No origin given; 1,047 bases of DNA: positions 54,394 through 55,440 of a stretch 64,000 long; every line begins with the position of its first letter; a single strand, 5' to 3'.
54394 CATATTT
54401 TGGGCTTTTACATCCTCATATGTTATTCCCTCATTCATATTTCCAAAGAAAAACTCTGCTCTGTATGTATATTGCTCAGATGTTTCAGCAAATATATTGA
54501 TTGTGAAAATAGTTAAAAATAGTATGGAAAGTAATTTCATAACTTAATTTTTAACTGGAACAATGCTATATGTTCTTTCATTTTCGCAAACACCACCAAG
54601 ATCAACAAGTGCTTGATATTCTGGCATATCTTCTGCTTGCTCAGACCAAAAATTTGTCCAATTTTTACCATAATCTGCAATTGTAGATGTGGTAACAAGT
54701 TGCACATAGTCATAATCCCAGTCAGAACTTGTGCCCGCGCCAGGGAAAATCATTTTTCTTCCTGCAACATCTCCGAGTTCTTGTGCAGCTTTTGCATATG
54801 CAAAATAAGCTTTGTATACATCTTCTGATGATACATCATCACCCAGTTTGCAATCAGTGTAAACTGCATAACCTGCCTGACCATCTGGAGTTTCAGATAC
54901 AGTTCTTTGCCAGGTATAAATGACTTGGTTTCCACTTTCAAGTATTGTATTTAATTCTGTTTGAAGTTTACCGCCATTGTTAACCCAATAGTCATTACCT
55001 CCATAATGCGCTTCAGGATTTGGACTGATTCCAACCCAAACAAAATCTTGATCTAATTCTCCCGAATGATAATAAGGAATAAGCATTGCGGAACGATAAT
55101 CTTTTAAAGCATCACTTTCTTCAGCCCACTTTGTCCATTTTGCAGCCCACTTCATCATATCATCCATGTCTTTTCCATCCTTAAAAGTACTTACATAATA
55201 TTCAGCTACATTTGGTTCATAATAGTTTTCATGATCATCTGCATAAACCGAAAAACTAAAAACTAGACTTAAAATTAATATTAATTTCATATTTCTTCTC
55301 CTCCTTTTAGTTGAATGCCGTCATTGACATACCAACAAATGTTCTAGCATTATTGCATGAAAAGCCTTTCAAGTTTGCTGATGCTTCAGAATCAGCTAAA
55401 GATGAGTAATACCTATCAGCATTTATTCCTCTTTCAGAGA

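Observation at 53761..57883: Cluster of paralogous secreted proteins of unknown function with internal two-half symmetry and a conserved Cys pair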

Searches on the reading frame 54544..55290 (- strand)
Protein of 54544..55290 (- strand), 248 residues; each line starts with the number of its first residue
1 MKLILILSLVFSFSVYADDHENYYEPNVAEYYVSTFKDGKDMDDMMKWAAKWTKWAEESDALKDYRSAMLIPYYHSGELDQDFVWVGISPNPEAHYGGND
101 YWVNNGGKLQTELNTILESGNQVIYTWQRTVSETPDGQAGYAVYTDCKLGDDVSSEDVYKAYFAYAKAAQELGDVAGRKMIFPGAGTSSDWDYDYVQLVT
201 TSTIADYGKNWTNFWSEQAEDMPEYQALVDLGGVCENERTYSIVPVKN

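Call 3: search_protein_families(library=pfam, proteins=[window:54544-55290:-], max_evalue=1)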
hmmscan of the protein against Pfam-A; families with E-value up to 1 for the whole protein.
window:54544-55290:- (248 aa): 0 families

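Call 4: search_protein_families(library=ncbifam, proteins=[window:54544-55290:-], max_evalue=1)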
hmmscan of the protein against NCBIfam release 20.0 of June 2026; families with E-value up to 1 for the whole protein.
window:54544-55290:- (248 aa): 0 families

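Call 6: find_homologous_proteins(query=window:54544-55290:-, max_evalue=0.001)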
Query window:54544-55290:- (248 aa): 77 proteins with E <= 0.001 among 345 candidates.
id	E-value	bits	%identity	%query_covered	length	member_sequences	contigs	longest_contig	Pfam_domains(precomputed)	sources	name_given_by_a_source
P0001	1.7e-148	511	88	100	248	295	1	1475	-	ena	-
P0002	1.6e-141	489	86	94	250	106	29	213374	-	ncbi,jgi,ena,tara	tara:strand:- start:94 stop:846 length:753 start_codon:yes stop_codon:yes gene_type:complete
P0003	2.3e-119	416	74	100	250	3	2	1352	-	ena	-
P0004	2.4e-119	416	71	100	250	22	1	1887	-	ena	-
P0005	3.4e-119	415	73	100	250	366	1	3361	-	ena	-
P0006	4.1e-119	415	73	94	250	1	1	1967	-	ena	-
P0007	3.4e-118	412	72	100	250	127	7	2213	-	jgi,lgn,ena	-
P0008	9.3e-118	411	72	94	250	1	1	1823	-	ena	-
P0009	1.0e-117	411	72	100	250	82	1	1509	-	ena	-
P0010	3.1e-117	409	71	100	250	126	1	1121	-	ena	-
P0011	3.2e-117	409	72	94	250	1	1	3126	-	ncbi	-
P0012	3.5e-117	409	74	91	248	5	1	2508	-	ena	-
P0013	1.5e-116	407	72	94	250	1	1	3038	-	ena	-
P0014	6.6e-116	405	71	94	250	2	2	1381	-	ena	-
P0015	1.5e-114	400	67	100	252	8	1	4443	-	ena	-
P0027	9.1e-98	345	62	100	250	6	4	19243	-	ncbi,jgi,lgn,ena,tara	jgi:hypothetical protein|tara:strand:+ start:1932 stop:2684 length:753 start_codon:yes stop_codon:ye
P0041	5.7e-93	329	61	100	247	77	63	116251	-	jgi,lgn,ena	jgi:hypothetical protein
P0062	9.4e-71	257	48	100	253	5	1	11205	-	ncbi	-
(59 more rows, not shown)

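Call 8: search_solved_structures(query=window:54544-55290:-, max_evalue=10)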
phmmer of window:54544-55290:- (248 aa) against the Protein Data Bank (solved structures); distinct sequences matched with E-value up to 10: 1.
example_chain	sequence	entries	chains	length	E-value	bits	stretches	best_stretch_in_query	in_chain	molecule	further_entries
8zrn_B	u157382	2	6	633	0.38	13.7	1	42-123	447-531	Neuronal acetylcholine receptor subunit beta-4,Soluble cytochrome b562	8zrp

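Call 17: predict_structure(alignment_id=A2)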
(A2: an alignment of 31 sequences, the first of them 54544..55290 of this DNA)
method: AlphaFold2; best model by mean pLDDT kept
length: 248 residues; sequences in the alignment: 31
mean_pLDDT: 87.4   pTM: 0.79
mean pLDDT of the five models: 87.4, 87.2, 87.0, 84.4, 77.3
residues with pLDDT >= 90: 177; 70-90: 41; 50-70: 22; < 50: 8
segments of 3 or more residues with pLDDT < 50: 14-20
pLDDT, mean of each block of 10 residues (from residue 1): 58 47 78 93 96 95 94 74 92 93 94 87 86 92 95 94 93 93 85 94 93 81 92 93 92
secondary structure, 60 per line:
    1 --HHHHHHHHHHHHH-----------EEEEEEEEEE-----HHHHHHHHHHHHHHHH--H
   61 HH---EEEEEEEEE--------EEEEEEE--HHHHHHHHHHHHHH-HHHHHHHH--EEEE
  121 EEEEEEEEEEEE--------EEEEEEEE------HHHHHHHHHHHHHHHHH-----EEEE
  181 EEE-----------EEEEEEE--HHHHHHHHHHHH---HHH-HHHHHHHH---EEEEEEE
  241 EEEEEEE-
elements in order: H3-15 E27-36 H42-57 E66-74 E83-89 H92-105 H107-114 E117-132 E141-148 H155-171 E177-183 E195-201 H204-215 H223-230 E234-247

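Call 20: find_encoding_contigs(protein=P0002, flank=10000, max_places=6)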
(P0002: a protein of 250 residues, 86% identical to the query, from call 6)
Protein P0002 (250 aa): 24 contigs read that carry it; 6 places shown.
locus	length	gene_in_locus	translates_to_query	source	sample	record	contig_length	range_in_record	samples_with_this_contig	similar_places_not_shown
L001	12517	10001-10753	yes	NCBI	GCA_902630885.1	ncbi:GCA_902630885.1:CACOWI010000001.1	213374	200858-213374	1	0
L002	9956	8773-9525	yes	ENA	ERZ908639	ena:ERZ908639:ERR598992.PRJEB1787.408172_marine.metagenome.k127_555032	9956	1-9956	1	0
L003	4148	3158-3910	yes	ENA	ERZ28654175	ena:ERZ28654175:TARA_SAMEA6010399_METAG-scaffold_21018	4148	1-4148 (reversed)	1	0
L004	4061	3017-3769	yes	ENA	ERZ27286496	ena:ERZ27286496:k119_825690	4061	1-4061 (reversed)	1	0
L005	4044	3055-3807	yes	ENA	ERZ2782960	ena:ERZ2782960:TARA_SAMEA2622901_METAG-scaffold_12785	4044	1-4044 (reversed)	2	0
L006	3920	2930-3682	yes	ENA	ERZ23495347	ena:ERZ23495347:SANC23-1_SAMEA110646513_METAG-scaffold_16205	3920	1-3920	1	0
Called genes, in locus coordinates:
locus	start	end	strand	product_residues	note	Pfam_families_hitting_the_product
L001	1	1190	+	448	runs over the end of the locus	PF01425:Amidase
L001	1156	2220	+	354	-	PF01370:Epimerase, PF02719:Polysacc_synt_2 (faint), PF05368:NmrA (weak), PF01073:3Beta_HSD, PF07993:NAD_binding_4, PF13460:NAD_binding_10, PF16363:GDP_Man_Dehyd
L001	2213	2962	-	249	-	PF02544:Steroid_dh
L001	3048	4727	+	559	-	PF00732:GMC_oxred_N, PF00890:FAD_binding_2 (faint), PF05834:Lycopene_cycl (faint), PF05199:GMC_oxred_C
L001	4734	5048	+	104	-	PF00581:Rhodanese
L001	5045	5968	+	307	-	PF01734:Patatin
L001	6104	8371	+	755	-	PF17803:Cadherin_4 (faint), PF17963:Big_9, PF17892:Cadherin_5 (weak)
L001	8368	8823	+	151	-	-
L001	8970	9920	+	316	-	PF00756:Esterase (weak), PF10503:Esterase_PHB (faint), PF02230:Abhydrolase_2, PF00326:Peptidase_S9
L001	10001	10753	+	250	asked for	-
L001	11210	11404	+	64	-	-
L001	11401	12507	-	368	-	PF01467:CTP_transf_like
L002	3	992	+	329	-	?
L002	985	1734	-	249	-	PF02544:Steroid_dh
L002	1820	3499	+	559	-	PF00732:GMC_oxred_N, PF00890:FAD_binding_2 (faint), PF05834:Lycopene_cycl (faint), PF05199:GMC_oxred_C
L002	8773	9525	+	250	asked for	-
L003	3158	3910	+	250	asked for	-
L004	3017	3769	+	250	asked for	-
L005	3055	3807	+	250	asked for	-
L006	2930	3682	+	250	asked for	-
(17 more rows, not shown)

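Call 23: find_encoding_contigs(protein=P0041, flank=10000, max_places=4)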
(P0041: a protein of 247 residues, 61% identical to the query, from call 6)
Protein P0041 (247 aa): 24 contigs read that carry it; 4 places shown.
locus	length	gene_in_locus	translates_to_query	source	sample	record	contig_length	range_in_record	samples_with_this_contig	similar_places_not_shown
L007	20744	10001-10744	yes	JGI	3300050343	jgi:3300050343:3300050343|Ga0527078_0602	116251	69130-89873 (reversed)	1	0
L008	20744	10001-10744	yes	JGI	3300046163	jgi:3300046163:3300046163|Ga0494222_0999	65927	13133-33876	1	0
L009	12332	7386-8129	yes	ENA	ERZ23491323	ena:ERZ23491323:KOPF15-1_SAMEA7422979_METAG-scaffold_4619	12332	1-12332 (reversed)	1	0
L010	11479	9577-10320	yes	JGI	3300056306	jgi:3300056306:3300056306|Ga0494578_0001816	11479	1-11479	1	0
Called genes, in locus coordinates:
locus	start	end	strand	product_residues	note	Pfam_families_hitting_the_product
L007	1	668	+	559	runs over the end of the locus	PF00732:GMC_oxred_N, PF00890:FAD_binding_2 (faint), PF05199:GMC_oxred_C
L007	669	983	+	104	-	PF00581:Rhodanese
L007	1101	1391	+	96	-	PF00024:PAN_1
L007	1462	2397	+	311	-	PF01734:Patatin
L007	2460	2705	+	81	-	PF00076:RRM_1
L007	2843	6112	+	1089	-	PF07715:Plug, PF00593:TonB_dep_Rec_b-barrel (weak)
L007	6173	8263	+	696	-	PF17963:Big_9, PF17892:Cadherin_5 (weak), PF09471:Peptidase_M64 (weak)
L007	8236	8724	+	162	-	-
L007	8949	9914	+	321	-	PF02230:Abhydrolase_2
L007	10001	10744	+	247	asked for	-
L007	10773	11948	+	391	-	PF01494:FAD_binding_3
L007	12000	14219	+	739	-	PF20656:MS_N, PF20658:MSG_insertion, PF01274:MS_TIM-barrel, PF20659:MS_C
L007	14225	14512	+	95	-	PF07045:DUF1330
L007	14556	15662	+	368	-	PF13439:Glyco_transf_4, PF13477:Glyco_trans_4_2 (weak), PF13579:Glyco_trans_4_4 (weak), PF00534:Glycos_transf_1, PF13692:Glyco_trans_1_4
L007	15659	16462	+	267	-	PF01522:Polysacc_deac_1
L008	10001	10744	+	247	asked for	-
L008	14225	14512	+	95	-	PF07045:DUF1330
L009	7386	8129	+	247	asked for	-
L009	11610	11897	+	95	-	PF07045:DUF1330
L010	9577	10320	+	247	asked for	-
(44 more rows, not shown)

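Call 29: search_solved_structures(query=A2, max_evalue=10, show_alignments=2)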
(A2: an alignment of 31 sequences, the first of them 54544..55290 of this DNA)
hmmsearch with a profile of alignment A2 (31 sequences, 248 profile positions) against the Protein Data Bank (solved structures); distinct sequences matched with E-value up to 10: 1.
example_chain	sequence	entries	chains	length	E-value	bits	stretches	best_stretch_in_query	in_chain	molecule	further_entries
5vp3_A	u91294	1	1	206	0.38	13.7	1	43-103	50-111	Mnemiopsin 1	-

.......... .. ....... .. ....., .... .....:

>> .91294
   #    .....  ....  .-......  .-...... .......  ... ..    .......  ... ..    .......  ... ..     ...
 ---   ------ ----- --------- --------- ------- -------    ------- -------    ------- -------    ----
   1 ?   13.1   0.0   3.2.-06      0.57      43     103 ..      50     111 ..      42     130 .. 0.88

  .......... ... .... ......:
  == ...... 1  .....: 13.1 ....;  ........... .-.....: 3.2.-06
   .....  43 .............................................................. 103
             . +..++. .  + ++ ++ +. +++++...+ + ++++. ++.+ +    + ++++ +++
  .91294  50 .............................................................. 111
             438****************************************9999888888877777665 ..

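Call 33: find_related_loci(query=A5, collection=genome_contigs, flank=10000)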
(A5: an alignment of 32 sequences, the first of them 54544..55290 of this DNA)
Query A5 (248 aa) in genome_contigs; peptide patterns used: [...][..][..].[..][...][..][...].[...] (x = any residue, [..] = any of these).
79 stretches matched a pattern; 47 encode a relative of the query (tblastn E <= 1e-3); 47 distinct loci.
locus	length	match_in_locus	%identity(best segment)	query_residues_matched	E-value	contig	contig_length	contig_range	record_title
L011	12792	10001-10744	87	1-248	3e-141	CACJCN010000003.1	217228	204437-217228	uncultured SAR86 cluster bacterium isolate AG-914-M15 genome assembly, contig: AG-914-M15_NODE_3, whole genome shotgun s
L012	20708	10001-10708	88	15-248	2e-134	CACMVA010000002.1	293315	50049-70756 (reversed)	MAG: uncultured SAR86 cluster bacterium isolate AG-892-E05 genome assembly, contig: AG-892-E05_NODE_2, whole genome shot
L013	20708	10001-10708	86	15-248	1e-131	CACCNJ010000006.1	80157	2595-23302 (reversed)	uncultured SAR86 cluster bacterium isolate AG-360-N22 genome assembly, contig: AG-360-N22_NODE_6, whole genome shotgun s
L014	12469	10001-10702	86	17-248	3e-131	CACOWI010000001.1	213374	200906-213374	MAG: uncultured SAR86 cluster bacterium isolate AH-326-D05 genome assembly, contig: AH-326-D05_NODE_1, whole genome shot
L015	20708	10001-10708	84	15-248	3e-130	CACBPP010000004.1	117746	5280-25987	uncultured SAR86 cluster bacterium isolate AG-359-G11 genome assembly, contig: AG-359-G11_NODE_4, whole genome shotgun s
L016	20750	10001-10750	72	1-248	2e-110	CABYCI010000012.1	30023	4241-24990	MAG: uncultured SAR86 cluster bacterium isolate AG-325-P15 genome assembly, contig: AG-325-P15_NODE_12, whole genome sho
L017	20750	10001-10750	71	1-248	7e-110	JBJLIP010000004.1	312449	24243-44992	MAG: Gammaproteobacteria bacterium isolate LRMED-367 SAR86-LRMED-367-C7, whole genome shotgun sequence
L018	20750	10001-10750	72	1-248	1e-109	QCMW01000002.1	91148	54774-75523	SAR86 cluster bacterium AG-422-O05 Ga0172204_12, whole genome shotgun sequence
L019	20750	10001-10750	72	1-248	3e-109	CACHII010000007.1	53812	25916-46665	uncultured SAR86 cluster bacterium isolate AG-430-D13 genome assembly, contig: AG-430-D13_NODE_7, whole genome shotgun s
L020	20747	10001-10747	64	1-247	2e-109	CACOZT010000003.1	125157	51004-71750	MAG: uncultured SAR86 cluster bacterium isolate AH-326-J15 genome assembly, contig: AH-326-J15_NODE_3, whole genome shot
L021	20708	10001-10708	73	15-248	3e-109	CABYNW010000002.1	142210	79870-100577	MAG: uncultured SAR86 cluster bacterium isolate AG-333-I15 genome assembly, contig: AG-333-I15_NODE_2, whole genome shot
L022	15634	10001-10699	73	18-248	2e-108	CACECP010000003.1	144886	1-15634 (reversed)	uncultured SAR86 cluster bacterium isolate AG-390-K17 genome assembly, contig: AG-390-K17_NODE_3, whole genome shotgun s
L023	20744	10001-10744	67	1-247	3e-107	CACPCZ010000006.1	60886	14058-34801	MAG: uncultured SAR86 cluster bacterium isolate AH-326-O02 genome assembly, contig: AH-326-O02_NODE_6, whole genome shot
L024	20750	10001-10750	68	1-248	1e-104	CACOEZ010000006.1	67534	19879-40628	MAG: uncultured SAR86 cluster bacterium isolate AH-321-C05 genome assembly, contig: AH-321-C05_NODE_6, whole genome shot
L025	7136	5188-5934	63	1-247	1e-103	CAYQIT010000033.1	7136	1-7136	MAG TPA_asm: uncultured Gammaproteobacteria bacterium isolate binchicken_co215_37 genome assembly, contig: NODE_3954_len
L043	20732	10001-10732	35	1-242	3e-39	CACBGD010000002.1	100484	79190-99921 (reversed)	uncultured SAR86 cluster bacterium isolate AG-349-N21 genome assembly, contig: AG-349-N21_NODE_2, whole genome shotgun s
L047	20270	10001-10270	40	5-93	9e-13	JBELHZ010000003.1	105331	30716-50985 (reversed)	MAG: Gammaproteobacteria bacterium isolate REMEI104_ass_metaspades_bin.5 NODE_107_length_105331_cov_12.515141, whole gen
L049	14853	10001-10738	24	6-247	2e-11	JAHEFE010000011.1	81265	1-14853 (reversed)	MAG: Woeseiaceae bacterium isolate Ww311 NODE_265_length_81265_cov_5.313209, whole genome shotgun sequence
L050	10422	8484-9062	25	15-203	3e-9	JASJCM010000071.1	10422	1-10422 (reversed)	MAG: Woeseiaceae bacterium isolate MO_167.B2 MO_167.c_6477, whole genome shotgun sequence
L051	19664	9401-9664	35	1-91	2e-8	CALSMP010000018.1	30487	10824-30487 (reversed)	MAG: uncultured Luminiphilus sp. isolate S_MB80 genome assembly, contig: contig_11774_S_MB80, whole genome shotgun seque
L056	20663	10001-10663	27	2-217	2e-7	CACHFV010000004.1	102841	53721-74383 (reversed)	uncultured SAR86 cluster bacterium isolate AG-911-K08 genome assembly, contig: AG-911-K08_NODE_4, whole genome shotgun s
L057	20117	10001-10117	38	9-47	1e-4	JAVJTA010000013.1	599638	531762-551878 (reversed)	MAG: Pseudomonadales bacterium isolate G1-WW12-30 k141_64338, whole genome shotgun sequence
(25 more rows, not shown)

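Call 38: search_protein_representatives(alignment_id=A5)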
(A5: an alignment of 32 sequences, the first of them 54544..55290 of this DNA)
Query: 32 sequences, 256 profile positions. Proteins with E-value up to 0.001 (for the whole library): 532; up to 1e-10: 240; up to 1e-30: 28. The best 150 are listed.
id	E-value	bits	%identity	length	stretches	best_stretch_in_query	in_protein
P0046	1.1e-103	362.6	-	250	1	1-254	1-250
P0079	8.9e-88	310.4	-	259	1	1-254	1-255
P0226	2.3e-65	237.0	-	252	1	1-253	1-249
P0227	1.7e-58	214.5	-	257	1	1-254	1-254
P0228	5.6e-57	209.5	-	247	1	1-254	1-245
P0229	1.1e-54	201.9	-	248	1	1-249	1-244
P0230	3.2e-50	187.4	-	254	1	7-234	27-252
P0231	9.3e-50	185.8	-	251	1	1-254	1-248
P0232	3.7e-43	164.2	-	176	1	74-252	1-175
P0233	1.3e-40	155.9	-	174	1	2-169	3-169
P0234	2.4e-40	155.0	-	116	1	1-110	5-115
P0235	2.3e-38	148.5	-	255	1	1-251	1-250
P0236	1.8e-37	145.6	-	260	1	1-254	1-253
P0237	2.0e-37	145.5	-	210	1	1-164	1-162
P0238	3.5e-37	144.6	-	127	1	26-139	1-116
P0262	4.0e-26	108.4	-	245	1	4-251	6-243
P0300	6.0e-21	91.4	-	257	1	11-252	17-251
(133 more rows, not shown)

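Call 46: search_protein_families(library=pfam, alignment_id=A6, max_evalue=1)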
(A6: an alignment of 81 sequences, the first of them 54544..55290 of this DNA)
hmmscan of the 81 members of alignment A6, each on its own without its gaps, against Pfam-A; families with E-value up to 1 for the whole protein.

A. member 1, window:54544-55290:- (248 aa): 0 families

B. families by the number of members that match (of 81 scanned): 19 families
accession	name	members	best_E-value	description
PF03891.20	DUF333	3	0.026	Domain of unknown function (DUF333)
PF16130.10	DUF4842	2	0.019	Domain of unknown function (DUF4842)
PF19401.4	DUF5976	2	0.023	Family of unknown function (DUF5976)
PF19258.4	KxYKxGKxW_sig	1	0.006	KxYKxGKxW signal peptide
PF06862.17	Utp25_C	1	0.0062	Utp25, C-terminal domain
PF24744.1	CARF-assoc_HTH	1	0.0096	CARF-associated HTH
PF02129.25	Peptidase_S15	1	0.023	X-Pro dipeptidyl-peptidase (S15 family)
PF23959.1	DUF7288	1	0.05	Family of unknown function (DUF7288)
PF11108.13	Phage_glycop_gL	1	0.064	Viral glycoprotein L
PF03856.18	SUN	1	0.067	Beta-glucosidase (SUN family)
PF10553.14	MSV199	1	0.068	MSV199 domain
PF24068.1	TPD1_C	1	0.074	Tapetum determinant 1, C-terminal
PF10200.14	Ndufs5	1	0.085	NADH:ubiquinone oxidoreductase, NDUFS5-15kDa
PF14129.11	DUF4296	1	0.12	Domain of unknown function (DUF4296)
PF25605.1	Phage_80a_gp11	1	0.15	Phage 80a gp11 protein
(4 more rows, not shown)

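Call 47: search_solved_structures(query=A6, max_evalue=10, show_alignments=1)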
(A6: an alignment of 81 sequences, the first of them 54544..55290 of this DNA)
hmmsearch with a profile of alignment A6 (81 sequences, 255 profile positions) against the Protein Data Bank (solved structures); distinct sequences matched with E-value up to 10: 0.

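Call 48: find_encoding_contigs(protein=P0262, flank=8000, max_places=3)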
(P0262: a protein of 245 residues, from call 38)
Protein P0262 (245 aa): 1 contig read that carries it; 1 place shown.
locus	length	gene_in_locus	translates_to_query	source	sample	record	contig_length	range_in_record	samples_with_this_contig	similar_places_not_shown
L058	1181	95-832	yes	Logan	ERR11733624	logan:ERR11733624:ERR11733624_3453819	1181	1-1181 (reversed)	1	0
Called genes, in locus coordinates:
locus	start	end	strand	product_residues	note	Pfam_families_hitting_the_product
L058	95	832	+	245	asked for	-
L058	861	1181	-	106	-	?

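Call 49: find_encoding_contigs(protein=P0300, flank=8000, max_places=3)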
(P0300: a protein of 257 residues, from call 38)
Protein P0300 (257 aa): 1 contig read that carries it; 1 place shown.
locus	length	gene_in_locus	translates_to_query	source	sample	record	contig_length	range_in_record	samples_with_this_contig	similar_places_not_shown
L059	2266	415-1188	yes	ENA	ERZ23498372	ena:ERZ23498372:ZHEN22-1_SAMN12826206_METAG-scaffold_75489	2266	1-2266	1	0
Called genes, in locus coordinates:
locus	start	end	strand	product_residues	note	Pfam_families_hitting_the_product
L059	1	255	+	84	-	?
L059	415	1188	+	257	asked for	-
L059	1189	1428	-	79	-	PF04400:NqrM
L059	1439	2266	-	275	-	?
